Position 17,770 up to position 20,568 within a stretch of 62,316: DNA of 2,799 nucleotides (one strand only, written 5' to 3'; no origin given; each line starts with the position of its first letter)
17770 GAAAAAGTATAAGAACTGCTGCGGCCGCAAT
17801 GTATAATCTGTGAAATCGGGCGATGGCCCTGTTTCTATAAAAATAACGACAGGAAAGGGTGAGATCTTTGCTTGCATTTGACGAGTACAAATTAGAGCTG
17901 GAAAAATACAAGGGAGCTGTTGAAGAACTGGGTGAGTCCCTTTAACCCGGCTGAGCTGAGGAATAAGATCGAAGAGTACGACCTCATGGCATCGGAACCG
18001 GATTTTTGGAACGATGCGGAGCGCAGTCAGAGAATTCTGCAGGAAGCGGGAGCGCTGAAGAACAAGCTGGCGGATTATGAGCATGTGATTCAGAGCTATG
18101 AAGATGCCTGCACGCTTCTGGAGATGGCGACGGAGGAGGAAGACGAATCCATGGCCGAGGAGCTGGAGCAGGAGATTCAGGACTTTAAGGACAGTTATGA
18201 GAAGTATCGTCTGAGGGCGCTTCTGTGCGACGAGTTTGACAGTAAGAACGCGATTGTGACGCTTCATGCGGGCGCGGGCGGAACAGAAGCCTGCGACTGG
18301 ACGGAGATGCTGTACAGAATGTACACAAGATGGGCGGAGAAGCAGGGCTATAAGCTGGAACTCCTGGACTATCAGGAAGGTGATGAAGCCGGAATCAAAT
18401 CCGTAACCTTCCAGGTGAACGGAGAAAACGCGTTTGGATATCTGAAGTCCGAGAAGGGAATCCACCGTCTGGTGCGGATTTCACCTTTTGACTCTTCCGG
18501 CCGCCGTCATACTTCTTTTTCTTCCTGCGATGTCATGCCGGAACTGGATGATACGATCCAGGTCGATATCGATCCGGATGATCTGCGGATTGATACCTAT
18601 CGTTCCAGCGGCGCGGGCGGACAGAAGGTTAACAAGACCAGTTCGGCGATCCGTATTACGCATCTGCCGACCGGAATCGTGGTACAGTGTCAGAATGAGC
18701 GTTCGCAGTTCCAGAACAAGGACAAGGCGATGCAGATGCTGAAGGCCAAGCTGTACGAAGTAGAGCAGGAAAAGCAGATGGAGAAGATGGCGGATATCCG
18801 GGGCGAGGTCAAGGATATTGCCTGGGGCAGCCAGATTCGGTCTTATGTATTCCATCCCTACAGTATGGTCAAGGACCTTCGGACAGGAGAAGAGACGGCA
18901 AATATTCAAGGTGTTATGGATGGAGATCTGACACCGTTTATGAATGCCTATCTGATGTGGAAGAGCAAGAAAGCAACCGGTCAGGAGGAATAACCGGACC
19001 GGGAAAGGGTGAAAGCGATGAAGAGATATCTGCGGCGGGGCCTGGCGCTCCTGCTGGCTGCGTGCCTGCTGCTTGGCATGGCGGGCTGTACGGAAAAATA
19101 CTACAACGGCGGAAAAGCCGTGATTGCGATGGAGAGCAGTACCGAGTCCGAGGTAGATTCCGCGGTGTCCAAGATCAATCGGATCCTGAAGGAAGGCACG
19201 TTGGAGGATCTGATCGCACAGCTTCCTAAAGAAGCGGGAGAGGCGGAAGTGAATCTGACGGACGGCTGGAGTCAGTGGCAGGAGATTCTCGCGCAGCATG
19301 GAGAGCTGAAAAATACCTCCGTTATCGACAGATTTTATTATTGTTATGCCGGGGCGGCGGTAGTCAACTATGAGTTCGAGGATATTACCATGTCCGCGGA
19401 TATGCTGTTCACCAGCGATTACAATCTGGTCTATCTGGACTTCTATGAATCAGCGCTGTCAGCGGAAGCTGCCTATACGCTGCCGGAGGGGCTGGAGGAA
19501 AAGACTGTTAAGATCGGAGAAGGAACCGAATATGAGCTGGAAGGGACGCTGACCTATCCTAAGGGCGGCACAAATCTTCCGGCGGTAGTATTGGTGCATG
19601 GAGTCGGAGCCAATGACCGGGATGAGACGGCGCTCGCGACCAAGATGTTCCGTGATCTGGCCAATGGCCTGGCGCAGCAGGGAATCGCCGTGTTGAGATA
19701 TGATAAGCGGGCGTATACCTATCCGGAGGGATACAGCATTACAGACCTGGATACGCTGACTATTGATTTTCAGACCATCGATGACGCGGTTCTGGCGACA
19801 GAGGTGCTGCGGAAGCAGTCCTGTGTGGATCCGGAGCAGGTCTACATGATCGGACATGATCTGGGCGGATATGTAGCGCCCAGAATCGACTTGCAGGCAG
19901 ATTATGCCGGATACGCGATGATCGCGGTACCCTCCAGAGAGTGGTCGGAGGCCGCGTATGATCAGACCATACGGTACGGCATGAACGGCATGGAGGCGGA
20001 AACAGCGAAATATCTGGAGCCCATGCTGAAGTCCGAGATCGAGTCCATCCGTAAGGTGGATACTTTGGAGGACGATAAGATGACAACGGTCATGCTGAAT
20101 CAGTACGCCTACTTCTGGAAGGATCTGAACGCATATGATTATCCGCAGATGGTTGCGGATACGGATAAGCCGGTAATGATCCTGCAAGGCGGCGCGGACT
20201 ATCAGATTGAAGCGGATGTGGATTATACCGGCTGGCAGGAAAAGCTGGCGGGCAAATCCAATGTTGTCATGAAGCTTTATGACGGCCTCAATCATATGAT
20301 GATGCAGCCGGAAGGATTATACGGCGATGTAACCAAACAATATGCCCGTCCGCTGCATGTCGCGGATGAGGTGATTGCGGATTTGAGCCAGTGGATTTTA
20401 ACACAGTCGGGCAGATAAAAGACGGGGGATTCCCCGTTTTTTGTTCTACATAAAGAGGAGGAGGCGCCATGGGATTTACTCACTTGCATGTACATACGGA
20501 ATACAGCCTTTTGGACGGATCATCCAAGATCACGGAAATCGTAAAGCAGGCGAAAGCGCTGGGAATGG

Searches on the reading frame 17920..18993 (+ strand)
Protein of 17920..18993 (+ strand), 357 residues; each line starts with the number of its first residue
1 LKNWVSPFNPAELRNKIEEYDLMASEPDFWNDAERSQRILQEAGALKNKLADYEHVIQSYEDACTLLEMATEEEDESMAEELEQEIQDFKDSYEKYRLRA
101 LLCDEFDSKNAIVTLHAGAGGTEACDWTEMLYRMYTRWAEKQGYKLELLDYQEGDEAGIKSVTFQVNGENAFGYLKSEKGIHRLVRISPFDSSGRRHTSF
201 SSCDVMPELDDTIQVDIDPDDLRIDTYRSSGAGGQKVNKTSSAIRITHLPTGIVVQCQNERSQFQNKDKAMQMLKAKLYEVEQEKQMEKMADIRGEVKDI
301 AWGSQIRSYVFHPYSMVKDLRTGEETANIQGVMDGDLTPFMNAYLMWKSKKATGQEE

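Call 7: search_protein_families(library=pfam, proteins=[window:17920-18993:+])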
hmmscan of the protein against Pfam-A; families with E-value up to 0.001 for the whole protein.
window:17920-18993:+ (357 aa): 2 families
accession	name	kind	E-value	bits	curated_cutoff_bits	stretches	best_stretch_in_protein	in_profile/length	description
PF03462.23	PCRF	-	3.1e-61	207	24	1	14-202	2-193/194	PCRF domain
PF00472.26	RF-1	-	1e-45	154.9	35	1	212-321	2-116/116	RF-1 domain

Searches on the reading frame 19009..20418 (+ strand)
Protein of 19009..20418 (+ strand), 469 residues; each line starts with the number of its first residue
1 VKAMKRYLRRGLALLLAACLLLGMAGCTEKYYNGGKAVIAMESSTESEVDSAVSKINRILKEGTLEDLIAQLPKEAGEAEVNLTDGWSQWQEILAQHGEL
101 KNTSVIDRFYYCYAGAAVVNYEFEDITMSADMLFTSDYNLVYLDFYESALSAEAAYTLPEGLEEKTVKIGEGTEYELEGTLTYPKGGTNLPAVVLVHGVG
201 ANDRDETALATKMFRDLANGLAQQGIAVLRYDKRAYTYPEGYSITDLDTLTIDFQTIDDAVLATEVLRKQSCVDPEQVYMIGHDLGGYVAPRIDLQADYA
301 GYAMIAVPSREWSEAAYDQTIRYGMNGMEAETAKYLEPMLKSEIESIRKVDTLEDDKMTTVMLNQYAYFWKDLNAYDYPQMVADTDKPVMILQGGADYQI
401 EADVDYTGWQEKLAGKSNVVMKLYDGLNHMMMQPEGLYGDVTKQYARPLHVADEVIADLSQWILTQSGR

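Call 8: search_protein_families(library=pfam, proteins=[window:19009-20418:+])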
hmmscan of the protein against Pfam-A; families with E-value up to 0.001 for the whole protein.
window:19009-20418:+ (469 aa): 5 families
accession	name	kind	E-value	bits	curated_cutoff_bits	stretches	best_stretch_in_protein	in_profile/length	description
PF12697.13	Abhydrolase_6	-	9.5e-10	39.9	26.3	1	193-433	1-208/217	Alpha/beta hydrolase family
PF00326.27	Peptidase_S9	-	3.1e-07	30.5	22.6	1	255-433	43-191/213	Prolyl oligopeptidase family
PF12146.15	Hydrolase_4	-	8.4e-07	29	27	1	192-432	6-235/239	Serine aminopeptidase, S33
PF00561.26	Abhydrolase_1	-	5e-06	26.8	25.8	1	191-290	1-83/245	alpha/beta hydrolase fold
PF07819.20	PGAP1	-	0.00077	19.7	24.3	0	192-291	6-106/233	PGAP1-like alpha/beta domain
